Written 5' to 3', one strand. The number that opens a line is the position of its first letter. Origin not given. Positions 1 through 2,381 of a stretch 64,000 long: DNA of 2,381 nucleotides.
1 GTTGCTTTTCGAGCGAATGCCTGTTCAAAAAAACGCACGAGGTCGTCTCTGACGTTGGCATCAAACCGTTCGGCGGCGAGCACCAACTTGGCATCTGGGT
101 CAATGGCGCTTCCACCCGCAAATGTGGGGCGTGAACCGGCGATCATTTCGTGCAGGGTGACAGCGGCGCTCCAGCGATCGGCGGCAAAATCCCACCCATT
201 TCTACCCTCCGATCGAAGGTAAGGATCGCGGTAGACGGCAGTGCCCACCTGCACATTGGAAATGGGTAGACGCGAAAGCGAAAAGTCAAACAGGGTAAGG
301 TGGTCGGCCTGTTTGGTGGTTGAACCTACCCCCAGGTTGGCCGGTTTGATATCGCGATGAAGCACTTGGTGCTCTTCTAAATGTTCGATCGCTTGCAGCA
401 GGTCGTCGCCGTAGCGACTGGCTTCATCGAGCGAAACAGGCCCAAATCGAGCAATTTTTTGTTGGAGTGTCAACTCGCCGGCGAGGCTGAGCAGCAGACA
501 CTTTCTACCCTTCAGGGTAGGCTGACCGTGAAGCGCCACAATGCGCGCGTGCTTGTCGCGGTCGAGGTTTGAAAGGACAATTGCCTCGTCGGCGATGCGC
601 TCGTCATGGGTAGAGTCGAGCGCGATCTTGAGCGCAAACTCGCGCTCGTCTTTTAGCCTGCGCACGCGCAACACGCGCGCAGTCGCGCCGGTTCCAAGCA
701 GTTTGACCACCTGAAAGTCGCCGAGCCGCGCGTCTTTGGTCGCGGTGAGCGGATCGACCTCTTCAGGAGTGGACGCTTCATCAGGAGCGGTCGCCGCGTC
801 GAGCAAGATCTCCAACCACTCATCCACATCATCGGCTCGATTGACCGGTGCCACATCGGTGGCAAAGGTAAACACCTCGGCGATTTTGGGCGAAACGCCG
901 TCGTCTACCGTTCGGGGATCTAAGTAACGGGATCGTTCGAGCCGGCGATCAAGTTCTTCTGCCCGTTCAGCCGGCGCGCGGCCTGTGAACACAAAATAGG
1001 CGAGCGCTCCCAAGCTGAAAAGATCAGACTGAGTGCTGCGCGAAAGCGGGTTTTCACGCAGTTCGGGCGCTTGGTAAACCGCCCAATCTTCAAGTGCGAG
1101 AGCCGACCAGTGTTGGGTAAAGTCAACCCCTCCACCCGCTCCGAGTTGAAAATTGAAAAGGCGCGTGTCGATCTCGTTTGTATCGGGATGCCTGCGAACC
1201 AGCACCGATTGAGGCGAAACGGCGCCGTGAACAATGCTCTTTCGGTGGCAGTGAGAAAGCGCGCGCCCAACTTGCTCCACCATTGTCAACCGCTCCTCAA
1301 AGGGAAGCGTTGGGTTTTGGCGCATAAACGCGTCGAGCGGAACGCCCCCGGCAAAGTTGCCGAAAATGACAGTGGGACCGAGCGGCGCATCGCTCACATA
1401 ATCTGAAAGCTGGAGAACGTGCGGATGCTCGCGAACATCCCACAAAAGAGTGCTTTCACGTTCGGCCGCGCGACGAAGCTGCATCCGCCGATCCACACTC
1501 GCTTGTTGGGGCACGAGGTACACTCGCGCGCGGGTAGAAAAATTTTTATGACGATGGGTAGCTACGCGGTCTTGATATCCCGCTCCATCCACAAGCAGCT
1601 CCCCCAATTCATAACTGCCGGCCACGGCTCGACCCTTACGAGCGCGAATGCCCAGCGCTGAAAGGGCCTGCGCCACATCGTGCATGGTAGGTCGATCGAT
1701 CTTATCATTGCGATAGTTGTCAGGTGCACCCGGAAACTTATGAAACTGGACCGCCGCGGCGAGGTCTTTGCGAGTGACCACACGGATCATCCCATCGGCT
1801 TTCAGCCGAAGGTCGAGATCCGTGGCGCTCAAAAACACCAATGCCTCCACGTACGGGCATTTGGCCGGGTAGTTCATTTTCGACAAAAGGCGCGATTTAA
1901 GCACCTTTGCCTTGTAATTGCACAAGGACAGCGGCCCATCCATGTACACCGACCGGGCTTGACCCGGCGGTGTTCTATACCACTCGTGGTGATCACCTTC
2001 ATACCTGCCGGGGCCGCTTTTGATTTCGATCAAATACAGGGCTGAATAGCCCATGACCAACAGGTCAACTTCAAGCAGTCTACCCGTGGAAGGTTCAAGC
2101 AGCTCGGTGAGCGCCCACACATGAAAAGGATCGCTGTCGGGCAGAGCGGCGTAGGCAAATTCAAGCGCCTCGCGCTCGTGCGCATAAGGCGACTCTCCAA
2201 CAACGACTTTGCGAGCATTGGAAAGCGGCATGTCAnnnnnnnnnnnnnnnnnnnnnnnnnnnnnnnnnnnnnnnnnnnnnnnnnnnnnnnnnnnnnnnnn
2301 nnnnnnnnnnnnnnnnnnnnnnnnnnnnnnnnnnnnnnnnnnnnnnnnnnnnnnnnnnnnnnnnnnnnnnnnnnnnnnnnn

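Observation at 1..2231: NERD nuclease-like domain fused to a tandem pseudokinase-kinase, coupled to an upstream unknown gene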

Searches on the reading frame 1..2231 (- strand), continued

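Call 17: search_protein_families(library=padloc, proteins=[L006:14328-17951:+, L006:17609-18580:+, L006:18532-19602:+, L006:2713-6015:-, L006:5964-7811:-, L006:7795-9126:-, L006:9046-9960:+], max_evalue=0.001)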
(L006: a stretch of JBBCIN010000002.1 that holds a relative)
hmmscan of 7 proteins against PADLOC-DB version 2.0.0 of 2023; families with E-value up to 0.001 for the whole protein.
L006:14328-17951:+ (1207 aa): 31 families (the best 25 are shown)
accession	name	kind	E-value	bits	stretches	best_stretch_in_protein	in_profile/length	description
PDLC02529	PglX|PglXI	-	0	1245.4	1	26-1193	5-1187/1189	PglX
PDLC03617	REase_MTase_IIG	-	2.1e-230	765.6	1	35-1192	14-1182/1183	Type IIG restriction enzyme-methyltransferase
PDLC02536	PglX|PglXI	-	1.2e-85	286.2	2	1048-1187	419-557/560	PglX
PDLC03338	MTase_II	-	1.9e-14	51.3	2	195-346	112-252/604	Type II methyltransferase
PDLC03313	MTase_II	-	3.5e-14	50.2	1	371-456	144-231/563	Type II methyltransferase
PDLC02521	PglX|PglXI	-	3.6e-12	43.1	2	235-304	303-371/1174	PglX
PDLC03601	REase_MTase_IIG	-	2.2e-11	40.3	1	238-332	458-557/1110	Type IIG restriction enzyme-methyltransferase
PDLC03630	REase_MTase_IIG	-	3.8e-11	39.6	1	197-306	355-470/1100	Type IIG restriction enzyme-methyltransferase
PDLC03335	MTase_II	-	4.8e-11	40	1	199-313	67-168/607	Type II methyltransferase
PDLC02528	PglX|PglXI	-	3e-10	36.5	1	238-322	289-373/1125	PglX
PDLC02525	PglX|PglXI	-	3.3e-10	37.2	2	239-304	283-347/607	PglX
PDLC03604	REase_MTase_IIG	-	1.7e-09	34.3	1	203-442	349-612/1011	Type IIG restriction enzyme-methyltransferase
PDLC03600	REase_MTase_IIG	-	3.3e-08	29.9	0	240-304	301-364/1205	Type IIG restriction enzyme-methyltransferase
PDLC03609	REase_MTase_IIG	-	2.3e-07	27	1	241-483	437-670/1066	Type IIG restriction enzyme-methyltransferase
PDLC02523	PglX|PglXI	-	5.7e-07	25.6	0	238-306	329-406/1428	PglX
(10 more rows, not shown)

L006:17609-18580:+ (323 aa): 0 families

L006:18532-19602:+ (356 aa): 0 families

L006:2713-6015:- (1100 aa): 24 families
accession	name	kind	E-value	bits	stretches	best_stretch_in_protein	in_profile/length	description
PDLC03830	ZacC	-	0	1105.9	1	25-1093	5-1016/1019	-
PDLC04556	PDC-M27C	-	4.9e-19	66.2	1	915-975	744-804/892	-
PDLC04554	PDC-M27C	-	4.5e-17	59.6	1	914-977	756-819/1217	-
PDLC02621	DrmD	-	1.2e-13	48.2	1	931-987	583-637/1040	DrmD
PDLC02500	BrxHI|BrxHII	-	5.4e-13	46.4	2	929-972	532-574/933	BrxHI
PDLC04555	PDC-M27C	-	7.8e-12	42.7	1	908-974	488-553/656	-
PDLC02843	DpdE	-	8.5e-11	38.5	1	934-985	627-678/1091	DpdE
PDLC02623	DrmD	-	1.8e-10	37.2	1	908-980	561-632/1040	DrmD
PDLC02504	BrxHI|BrxHII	-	2.8e-10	36.8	1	929-972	540-582/971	BrxHII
PDLC02572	DrmA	-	8e-10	35.3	1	929-974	579-624/1043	DrmA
PDLC02633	DrmD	-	2.4e-09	33.7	1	914-980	568-637/839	DrmD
PDLC02634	DrmD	-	4.7e-09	32.6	1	919-973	532-585/900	DrmD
PDLC02840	DpdE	-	1.5e-08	31.4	0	937-975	620-657/1091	DpdE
PDLC02619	DrmD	-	5.4e-08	29.4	1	931-971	494-533/872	DrmD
PDLC02193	PLD_Helicase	-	6e-07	26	0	928-980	756-804/905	-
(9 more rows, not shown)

L006:5964-7811:- (615 aa): 7 families
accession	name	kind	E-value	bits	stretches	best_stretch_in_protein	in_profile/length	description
PDLC03829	ZacB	-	7.6e-166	551.4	1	1-609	1-583/586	-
PDLC02589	DrmC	-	4e-05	20.9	1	312-369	200-253/264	DrmC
PDLC02587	DrmC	-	8.2e-05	19.7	1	312-354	201-240/267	DrmC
PDLC02614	DrmC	-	9.1e-05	20.3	1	314-359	99-141/153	DrmC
PDLC02597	DrmC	-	0.00012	20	1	291-351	162-217/242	DrmC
PDLC02588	DrmC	-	0.0005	17.8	1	310-355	187-229/256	DrmC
PDLC02595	DrmC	-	0.00079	17.2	0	315-364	208-254/269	DrmC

L006:7795-9126:- (443 aa): 1 family
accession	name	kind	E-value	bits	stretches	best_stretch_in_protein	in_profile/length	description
PDLC03828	ZacA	-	1.3e-127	424.7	1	35-434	1-395/396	-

L006:9046-9960:+ (304 aa): 0 families

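Call 30: search_dna_similar(query=window:1-2231:-, collection=plasmids, mode=protein, max_rows=15)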
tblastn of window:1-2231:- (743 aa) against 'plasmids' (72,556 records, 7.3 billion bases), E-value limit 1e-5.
Records with a match: 115; places in all: 134; records where one place covers at least 80% of the query: 7.
Best place of each record, by identity: <60% 115.
By first word of the organism name: Streptomyces 48; Rhodococcus 8; Bacillus 5; Mycobacterium 5; Tsukamurella 4; Nostoc 3; Azospirillum 2; Polaromonas 2; Embleya 2; Caballeronia 2; and 29 more.
By predicted mobility (MOB-suite, as given by PLSDB): non-mobilizable 81; mobilizable 29; conjugative 5.
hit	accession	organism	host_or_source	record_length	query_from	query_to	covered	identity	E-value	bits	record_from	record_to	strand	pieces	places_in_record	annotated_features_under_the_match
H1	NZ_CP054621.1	Azospirillum oryzae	cell culture,soil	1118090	1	741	100%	35.4%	4e-100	346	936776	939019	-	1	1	record has no annotation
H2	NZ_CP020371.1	Candidatus Thiodictyon syntrophicum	meromictic lake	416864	1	741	100%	34.3%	2e-98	341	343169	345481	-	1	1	pglW: BREX system serine/threonine kinase PglW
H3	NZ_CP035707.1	Sphaerotilus sulfidivorans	cell culture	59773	1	709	95%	35.3%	2e-99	344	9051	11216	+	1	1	pglW: BREX system serine/threonine kinase PglW | helix-turn-helix transcriptional regulator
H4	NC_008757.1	Polaromonas naphthalenivorans CJ2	-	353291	1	741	100%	33.8%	4e-103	355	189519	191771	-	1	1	pglW: BREX system serine/threonine kinase PglW | helix-turn-helix transcriptional regulator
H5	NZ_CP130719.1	Streptomyces sp. NBC_01334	-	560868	14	741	98%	30.8%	5e-64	240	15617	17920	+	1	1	pglW: BREX system serine/threonine kinase PglW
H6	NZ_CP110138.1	Hymenobacter sp. YIM 151858-1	whole organism,soil sample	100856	17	712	94%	23.5%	5e-8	64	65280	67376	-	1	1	serine/threonine protein kinase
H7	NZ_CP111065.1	Chondrinema litorale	Seaweed,red alga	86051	17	702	92%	23.6%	3e-24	117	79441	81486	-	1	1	protein kinase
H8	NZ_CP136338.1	Piscinibacter gummiphilus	single cell,soil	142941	6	417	55%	27.2%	5e-9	68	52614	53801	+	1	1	protein kinase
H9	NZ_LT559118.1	Nonomuraea gerenzanensis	-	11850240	39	417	51%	26.8%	3e-10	72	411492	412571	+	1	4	none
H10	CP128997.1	Rhodococcus opacus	sludge,sludge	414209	484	742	35%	38.5%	3e-31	139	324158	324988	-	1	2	serine/threonine protein kinase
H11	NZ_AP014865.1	Bacillus thuringiensis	-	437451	296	709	56%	22.4%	8e-6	57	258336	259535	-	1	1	protein kinase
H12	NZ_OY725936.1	Bacteroides finegoldii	-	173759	313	702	52%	23.6%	6e-14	84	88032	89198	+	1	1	serine/threonine protein kinase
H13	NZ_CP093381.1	Rhodococcus opacus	cell culture,forest soil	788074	7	300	40%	26.6%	2e-12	79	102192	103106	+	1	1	NERD domain-containing protein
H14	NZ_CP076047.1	Rhodococcus sp. USK10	-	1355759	451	705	34%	29.8%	8e-6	57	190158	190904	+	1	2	record has no annotation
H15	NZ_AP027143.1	Methylocystis iwaonis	-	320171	455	702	33%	27.6%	8e-6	57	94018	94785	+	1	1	bifunctional protein-serine/threonine kinase/phosphatase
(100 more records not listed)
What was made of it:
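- Closest known: PglW of the Streptomyces coelicolor Pgl system / BREX type 2. Different: About 31% identity to a Streptomyces plasmid PglW and 34-35% to proteobacterial ones (call 30).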

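Call 32: get_annotated_region(hit=H4, flank=12000)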
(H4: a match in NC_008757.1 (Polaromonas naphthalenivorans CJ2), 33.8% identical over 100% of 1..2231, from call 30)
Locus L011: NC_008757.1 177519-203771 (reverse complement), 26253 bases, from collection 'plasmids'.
description: Polaromonas naphthalenivorans CJ2 plasmid pPNAP01, complete sequence
organism: Polaromonas naphthalenivorans CJ2 (NCBI taxid 365044)
taxonomy: Bacteria; Pseudomonadota; Betaproteobacteria; Burkholderiales; Comamonadaceae; Polaromonas; Polaromonas naphthalenivorans; Polaromonas naphthalenivorans CJ2
host: -; source: -; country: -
typing (MOB-suite, as given by PLSDB): conjugative; replicon IncP; relaxase MOBH; mating-pair formation MPF_T
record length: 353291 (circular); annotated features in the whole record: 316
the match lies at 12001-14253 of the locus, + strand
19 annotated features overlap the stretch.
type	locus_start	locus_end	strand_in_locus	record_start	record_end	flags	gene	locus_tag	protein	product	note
CDS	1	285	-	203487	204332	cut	-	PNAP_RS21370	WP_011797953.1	PRTRC system ThiF family protein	-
CDS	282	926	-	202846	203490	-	-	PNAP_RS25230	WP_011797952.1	PRTRC system protein A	-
CDS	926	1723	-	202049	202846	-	-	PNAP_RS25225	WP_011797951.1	PRTRC system protein B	-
CDS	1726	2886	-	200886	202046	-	-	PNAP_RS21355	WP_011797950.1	PRTRC system protein F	-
CDS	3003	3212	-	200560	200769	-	-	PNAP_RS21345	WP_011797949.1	PRTRC system protein C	-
CDS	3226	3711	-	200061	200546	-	-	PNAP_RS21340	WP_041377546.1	PRTRC system protein E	-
CDS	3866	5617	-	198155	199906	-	-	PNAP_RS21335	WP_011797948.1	PRTRC system ParB family protein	-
CDS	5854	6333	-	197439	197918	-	-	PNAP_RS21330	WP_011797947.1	hypothetical protein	-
CDS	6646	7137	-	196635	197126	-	-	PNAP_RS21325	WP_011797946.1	DUF2591 domain-containing protein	-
CDS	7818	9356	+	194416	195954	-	istA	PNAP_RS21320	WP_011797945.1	IS21 family transposase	-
CDS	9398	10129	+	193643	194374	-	istB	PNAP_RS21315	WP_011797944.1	IS21-like element helper ATPase IstB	-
CDS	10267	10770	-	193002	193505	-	-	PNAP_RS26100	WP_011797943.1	hypothetical protein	-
CDS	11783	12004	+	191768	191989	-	-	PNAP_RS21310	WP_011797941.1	helix-turn-helix transcriptional regulator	-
CDS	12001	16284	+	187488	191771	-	pglW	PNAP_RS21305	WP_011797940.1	BREX system serine/threonine kinase PglW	-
CDS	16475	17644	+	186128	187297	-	-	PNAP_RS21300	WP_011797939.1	ATPase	-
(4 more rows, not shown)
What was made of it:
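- Closest known: Small HTH regulator upstream of proteobacterial pglW. Same: Occupies the same slot: a small gene whose end overlaps the pglW start (call 32).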

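Call 33: get_annotated_region(hit=H5, flank=12000)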
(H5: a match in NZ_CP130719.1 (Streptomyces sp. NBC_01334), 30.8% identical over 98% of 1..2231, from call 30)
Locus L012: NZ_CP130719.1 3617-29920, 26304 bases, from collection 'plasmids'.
description: Streptomyces sp. NBC_01334 plasmid unnamed1, complete sequence
organism: Streptomyces sp. NBC_01334 (NCBI taxid 2903827)
taxonomy: Bacteria; Actinomycetota; Actinomycetes; Kitasatosporales; Streptomycetaceae; Streptomyces; Streptomyces sp. NBC 01334
host: -; source: -; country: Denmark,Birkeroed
typing (MOB-suite, as given by PLSDB): non-mobilizable; replicon rep_cluster_1974,rep_cluster_43
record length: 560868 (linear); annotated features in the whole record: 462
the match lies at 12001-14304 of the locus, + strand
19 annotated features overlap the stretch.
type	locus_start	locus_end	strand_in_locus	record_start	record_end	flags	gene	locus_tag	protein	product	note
CDS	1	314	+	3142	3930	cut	-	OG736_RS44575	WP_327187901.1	hypothetical protein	-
CDS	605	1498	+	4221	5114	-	-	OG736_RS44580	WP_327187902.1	replication-relaxation family protein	-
CDS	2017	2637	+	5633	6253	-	-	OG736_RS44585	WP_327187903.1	hypothetical protein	-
CDS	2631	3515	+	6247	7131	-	-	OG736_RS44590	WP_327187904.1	ATP/GTP-binding protein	-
CDS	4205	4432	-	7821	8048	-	-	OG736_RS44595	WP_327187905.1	hypothetical protein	-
CDS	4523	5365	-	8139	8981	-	-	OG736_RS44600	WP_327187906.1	hypothetical protein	-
CDS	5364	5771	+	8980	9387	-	-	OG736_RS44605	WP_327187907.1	TIGR02391 family protein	-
CDS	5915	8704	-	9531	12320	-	-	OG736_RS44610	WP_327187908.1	protein kinase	GO:0006468 - protein phosphorylation [Evidence IEA]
CDS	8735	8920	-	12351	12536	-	-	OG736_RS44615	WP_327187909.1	hypothetical protein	-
CDS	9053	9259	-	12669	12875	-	-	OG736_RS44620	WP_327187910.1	hypothetical protein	-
CDS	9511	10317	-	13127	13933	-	-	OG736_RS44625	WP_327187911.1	5'-methylthioadenosine/S-adenosylhomocysteine nucleosidase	-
CDS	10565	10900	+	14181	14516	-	-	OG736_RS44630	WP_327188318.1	hypothetical protein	-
CDS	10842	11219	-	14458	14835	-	-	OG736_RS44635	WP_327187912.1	transposase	-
CDS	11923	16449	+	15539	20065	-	pglW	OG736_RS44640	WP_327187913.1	BREX system serine/threonine kinase PglW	-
CDS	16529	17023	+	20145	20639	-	-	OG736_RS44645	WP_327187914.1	hypothetical protein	-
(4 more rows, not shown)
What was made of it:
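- Annotated plasmid homologues are named 'BREX system serine/threonine kinase PglW' (calls 30, 32, 33).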

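Call 65: search_protein_families(library=ncbifam, proteins=[L005:10001-14404:+, L005:14423-17995:+, L005:17995-21696:+], max_evalue=1e-20)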
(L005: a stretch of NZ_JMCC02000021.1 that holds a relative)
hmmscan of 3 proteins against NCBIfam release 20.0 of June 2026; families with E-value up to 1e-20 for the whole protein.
L005:10001-14404:+ (1467 aa): 4 families
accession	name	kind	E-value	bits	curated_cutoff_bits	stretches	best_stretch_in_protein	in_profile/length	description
NF033442.0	BREX_PglW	equivalog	0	1033.4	990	1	13-1460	8-1391/1391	BREX system serine/threonine kinase PglW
NF047741.1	antiphage_MADS6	equivalog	6.3e-86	289.2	460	1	15-622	11-612/612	methylation-associated defense system protein kinase MAD6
NF033483.0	PknB_PASTA_kin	equivalog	1.1e-29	103.9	450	0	498-763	2-272/563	Stk1 family PASTA domain-containing Ser/Thr kinase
NF038150.1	lanthi_synth_IV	equivalog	6e-24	84.4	650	0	496-798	182-489/851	class IV lanthionine synthetase LanL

L005:14423-17995:+ (1190 aa): 1 family
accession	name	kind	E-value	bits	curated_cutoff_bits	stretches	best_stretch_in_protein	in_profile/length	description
NF033451.1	BREX_2_MTaseX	equivalog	0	1143.7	400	1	28-1161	3-1183/1185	BREX-2 system adenine-specific DNA-methyltransferase PglX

L005:17995-21696:+ (1233 aa): 1 family
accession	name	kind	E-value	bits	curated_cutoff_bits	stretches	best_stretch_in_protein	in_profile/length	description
NF047891.1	BREXATPasePglY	equivalog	7.7e-223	743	1700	1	5-1183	3-1226/1296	BREX-2 system ATPase PglY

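Call 68: search_protein_families(library=phrogs, proteins=[L005:9297-10001:+], max_evalue=0.1)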
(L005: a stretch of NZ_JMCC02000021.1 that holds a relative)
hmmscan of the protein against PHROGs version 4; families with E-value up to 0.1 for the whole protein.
L005:9297-10001:+ (235 aa): 0 families

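Call 71: find_encoding_contigs(protein=P0020, flank=10000, max_places=1)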
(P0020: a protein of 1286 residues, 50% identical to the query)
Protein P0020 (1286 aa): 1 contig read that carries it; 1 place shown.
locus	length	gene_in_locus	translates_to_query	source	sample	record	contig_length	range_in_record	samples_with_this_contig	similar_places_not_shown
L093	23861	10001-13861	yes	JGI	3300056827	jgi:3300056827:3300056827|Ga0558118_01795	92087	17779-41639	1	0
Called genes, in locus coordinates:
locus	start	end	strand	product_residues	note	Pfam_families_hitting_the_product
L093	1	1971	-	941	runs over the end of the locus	PF00069:Pkinase, PF07714:PK_Tyr_Ser-Thr, PF13374:TPR_10 (faint), PF07719:TPR_2 (faint), PF24885:TPR_NPHP3 (faint), PF00515:TPR_1 (faint), PF13424:TPR_12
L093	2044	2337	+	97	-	-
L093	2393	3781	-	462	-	PF25390:WD40_RLD, PF13540:RCC1_2 (weak), PF00415:RCC1, PF13540:RCC1_2, PF00415:RCC1, PF25390:WD40_RLD, PF13540:RCC1_2 (weak)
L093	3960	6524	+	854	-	PF13699:eCIS_core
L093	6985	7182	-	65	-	-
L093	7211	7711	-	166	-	-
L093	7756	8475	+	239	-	-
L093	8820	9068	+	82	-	-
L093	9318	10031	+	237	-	-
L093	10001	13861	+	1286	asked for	PF08378:NERD, PF00069:Pkinase, PF07714:PK_Tyr_Ser-Thr (weak), PF00069:Pkinase, PF07714:PK_Tyr_Ser-Thr, PF03118:RNA_pol_A_CTD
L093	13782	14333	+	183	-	-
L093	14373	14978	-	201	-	-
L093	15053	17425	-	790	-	-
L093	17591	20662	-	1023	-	-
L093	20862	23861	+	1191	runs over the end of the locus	PF02384:N6_Mtase (faint), PF20473:MmeI_Mtase (weak), PF07669:Eco57I, PF22654:DUF7008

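Call 72: find_encoding_contigs(protein=P0015, flank=10000, max_places=1)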
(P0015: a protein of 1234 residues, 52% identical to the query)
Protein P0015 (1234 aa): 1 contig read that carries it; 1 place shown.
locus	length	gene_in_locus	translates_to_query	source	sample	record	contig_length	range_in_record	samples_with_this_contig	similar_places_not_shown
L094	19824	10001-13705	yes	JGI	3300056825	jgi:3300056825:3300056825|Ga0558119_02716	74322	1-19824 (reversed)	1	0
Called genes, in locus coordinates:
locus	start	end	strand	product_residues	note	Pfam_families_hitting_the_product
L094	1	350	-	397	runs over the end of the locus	-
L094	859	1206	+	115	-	-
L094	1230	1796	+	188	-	-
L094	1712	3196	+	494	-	-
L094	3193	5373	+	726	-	-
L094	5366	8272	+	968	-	PF00176:SNF2-rel_dom (weak), PF04851:ResIII (weak), PF00270:DEAD (faint), PF00271:Helicase_C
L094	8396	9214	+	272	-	-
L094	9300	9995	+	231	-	-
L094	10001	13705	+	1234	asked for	PF08378:NERD, PF00069:Pkinase, PF07714:PK_Tyr_Ser-Thr, PF00069:Pkinase, PF07714:PK_Tyr_Ser-Thr, PF03118:RNA_pol_A_CTD (weak)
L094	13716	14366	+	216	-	-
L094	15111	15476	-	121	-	-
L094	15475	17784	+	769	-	PF01926:MMR_HSR1 (weak), PF00350:Dynamin_N (faint)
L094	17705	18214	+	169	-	PF18709:DLP_helical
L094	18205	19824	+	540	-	?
